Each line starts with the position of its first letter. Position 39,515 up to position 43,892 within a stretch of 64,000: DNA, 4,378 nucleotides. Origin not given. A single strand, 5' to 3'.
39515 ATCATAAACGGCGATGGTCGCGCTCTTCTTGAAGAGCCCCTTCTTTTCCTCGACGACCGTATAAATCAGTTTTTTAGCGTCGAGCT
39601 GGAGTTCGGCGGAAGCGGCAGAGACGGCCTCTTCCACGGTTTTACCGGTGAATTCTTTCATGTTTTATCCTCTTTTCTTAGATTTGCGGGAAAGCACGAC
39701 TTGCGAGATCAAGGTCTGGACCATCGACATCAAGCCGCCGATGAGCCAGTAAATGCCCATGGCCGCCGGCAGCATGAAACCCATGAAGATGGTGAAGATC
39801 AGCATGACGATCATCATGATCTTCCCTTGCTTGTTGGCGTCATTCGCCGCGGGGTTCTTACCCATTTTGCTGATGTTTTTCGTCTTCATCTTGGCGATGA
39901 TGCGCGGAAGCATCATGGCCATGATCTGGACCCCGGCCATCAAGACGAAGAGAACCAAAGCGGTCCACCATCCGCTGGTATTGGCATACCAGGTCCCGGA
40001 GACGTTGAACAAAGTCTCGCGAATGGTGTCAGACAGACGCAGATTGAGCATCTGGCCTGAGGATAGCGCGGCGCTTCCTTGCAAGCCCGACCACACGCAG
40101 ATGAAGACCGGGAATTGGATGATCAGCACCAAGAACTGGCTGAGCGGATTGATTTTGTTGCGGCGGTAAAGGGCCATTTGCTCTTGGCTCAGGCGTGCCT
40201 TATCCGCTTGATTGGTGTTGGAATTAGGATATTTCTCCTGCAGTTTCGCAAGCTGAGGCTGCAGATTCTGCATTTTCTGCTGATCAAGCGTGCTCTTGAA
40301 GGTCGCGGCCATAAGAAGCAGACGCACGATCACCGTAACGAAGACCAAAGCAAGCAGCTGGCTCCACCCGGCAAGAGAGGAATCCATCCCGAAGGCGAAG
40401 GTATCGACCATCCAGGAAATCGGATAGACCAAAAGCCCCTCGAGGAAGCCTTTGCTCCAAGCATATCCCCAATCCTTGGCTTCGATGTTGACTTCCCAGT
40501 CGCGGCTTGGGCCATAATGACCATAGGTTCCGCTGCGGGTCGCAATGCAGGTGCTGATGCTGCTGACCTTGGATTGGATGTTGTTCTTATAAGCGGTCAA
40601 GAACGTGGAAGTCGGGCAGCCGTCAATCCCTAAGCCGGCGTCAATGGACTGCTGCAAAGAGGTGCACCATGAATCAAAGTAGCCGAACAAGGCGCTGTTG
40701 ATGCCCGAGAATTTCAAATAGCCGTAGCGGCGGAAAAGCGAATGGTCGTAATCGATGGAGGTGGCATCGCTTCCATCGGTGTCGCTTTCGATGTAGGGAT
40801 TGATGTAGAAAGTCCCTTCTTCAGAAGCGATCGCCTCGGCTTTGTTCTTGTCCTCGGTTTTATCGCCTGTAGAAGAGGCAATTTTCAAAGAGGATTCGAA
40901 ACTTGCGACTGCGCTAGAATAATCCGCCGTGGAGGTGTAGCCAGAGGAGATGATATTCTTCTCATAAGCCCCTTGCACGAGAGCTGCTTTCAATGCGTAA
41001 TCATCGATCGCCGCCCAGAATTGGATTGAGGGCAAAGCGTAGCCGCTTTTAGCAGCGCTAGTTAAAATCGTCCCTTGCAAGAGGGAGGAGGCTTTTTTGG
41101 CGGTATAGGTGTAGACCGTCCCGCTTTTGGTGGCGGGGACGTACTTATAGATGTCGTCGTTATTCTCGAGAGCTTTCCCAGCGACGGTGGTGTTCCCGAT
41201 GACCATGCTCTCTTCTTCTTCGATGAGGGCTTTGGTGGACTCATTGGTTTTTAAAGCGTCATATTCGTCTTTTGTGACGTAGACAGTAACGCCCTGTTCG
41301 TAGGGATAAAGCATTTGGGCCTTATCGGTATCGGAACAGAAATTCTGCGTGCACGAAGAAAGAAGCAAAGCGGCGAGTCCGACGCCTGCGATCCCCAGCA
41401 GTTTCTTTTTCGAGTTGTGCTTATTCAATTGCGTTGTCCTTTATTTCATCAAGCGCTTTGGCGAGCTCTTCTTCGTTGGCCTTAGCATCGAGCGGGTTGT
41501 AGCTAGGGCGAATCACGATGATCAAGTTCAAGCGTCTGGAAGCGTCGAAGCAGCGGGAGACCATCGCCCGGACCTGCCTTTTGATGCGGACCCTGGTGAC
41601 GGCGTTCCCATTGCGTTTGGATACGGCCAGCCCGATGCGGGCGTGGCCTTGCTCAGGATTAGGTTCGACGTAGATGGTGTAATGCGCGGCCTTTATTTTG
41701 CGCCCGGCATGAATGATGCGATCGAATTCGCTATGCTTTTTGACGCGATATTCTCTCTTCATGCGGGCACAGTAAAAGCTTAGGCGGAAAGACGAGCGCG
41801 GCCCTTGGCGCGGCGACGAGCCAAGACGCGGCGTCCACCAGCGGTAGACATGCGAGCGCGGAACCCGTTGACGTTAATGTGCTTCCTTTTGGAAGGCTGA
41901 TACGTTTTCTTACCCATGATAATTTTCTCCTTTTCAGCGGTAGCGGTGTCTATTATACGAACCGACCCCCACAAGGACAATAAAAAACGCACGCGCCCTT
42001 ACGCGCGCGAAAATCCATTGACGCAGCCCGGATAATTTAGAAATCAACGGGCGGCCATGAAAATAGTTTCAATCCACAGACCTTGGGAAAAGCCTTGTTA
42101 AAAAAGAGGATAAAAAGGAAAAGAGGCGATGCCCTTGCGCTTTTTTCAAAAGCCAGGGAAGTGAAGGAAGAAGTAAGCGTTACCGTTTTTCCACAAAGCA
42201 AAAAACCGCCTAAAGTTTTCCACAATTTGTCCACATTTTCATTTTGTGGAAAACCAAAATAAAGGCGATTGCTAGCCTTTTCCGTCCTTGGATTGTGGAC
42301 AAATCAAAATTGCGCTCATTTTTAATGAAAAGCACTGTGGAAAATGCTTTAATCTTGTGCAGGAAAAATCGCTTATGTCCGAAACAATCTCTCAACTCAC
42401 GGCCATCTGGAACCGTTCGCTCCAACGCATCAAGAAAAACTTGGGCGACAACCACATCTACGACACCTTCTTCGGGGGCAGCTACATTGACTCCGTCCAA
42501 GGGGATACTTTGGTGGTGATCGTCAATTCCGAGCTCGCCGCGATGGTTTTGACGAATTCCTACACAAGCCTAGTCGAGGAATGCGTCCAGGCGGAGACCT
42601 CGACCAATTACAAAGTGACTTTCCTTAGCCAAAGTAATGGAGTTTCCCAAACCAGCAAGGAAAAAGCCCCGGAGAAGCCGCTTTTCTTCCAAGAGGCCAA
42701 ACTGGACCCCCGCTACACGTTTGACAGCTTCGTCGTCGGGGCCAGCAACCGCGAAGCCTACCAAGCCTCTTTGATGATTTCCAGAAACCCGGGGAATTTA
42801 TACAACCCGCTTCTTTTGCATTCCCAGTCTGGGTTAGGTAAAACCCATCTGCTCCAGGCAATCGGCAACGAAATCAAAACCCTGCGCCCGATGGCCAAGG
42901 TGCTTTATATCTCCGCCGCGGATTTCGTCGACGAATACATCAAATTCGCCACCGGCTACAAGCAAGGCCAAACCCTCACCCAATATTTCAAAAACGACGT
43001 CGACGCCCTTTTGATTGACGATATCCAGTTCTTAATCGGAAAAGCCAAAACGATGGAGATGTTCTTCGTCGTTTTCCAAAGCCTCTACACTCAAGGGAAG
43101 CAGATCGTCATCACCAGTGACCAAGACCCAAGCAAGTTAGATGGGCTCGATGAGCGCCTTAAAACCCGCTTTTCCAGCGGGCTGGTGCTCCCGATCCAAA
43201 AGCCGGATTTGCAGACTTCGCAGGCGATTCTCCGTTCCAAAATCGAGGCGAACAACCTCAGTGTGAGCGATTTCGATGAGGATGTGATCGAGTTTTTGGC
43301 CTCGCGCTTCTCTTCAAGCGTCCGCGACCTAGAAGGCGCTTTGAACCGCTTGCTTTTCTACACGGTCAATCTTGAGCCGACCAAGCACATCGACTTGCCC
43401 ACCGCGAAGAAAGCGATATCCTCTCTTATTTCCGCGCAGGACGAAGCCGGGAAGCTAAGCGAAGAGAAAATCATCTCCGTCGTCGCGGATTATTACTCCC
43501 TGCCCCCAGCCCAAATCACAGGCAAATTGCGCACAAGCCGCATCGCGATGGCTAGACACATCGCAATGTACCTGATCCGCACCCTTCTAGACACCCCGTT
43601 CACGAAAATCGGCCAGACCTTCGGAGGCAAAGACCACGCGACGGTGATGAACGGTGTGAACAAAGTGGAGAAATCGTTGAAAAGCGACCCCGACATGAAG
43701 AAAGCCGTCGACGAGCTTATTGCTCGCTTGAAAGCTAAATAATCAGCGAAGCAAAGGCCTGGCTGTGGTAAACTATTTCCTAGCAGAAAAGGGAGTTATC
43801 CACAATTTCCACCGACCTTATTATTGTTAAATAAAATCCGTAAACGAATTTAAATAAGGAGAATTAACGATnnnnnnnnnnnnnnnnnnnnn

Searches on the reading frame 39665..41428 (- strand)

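Call 61: search_protein_families(library=pfam, proteins=[window:39665-41428:-], max_evalue=0.0001)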
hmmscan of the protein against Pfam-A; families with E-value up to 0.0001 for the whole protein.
window:39665-41428:- (587 aa): 1 family
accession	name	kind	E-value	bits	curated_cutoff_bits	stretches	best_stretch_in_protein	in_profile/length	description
PF02096.25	60KD_IMP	-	1.1e-33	116.9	35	1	359-574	3-160/163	60Kd inner membrane protein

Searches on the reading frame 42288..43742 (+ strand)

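Call 61: search_protein_families(library=pfam, proteins=[window:42288-43742:+], max_evalue=0.0001)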
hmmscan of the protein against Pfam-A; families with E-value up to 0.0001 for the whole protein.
window:42288-43742:+ (484 aa): 5 families
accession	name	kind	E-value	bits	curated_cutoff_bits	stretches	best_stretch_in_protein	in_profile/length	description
PF00308.24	Bac_DnaA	-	1.2e-54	185.3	23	1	139-300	1-160/162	Bacterial DnaA ATPAse domain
PF08299.17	Bac_DnaA_C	-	1.4e-25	89.5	31.5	1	393-460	2-69/69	Bacterial dnaA protein helix-turn-helix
PF01695.23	IstB_IS21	-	1.2e-08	35.2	24.1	1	173-279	93-194/238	IstB-like ATP binding protein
PF00004.35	AAA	-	2.3e-06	28.5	21.2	1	175-295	1-123/131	ATPase family associated with various cellular activities (AAA)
PF11638.13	DnaA_N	-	6.8e-05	23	24.6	0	39-101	2-64/65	DnaA N-terminal domain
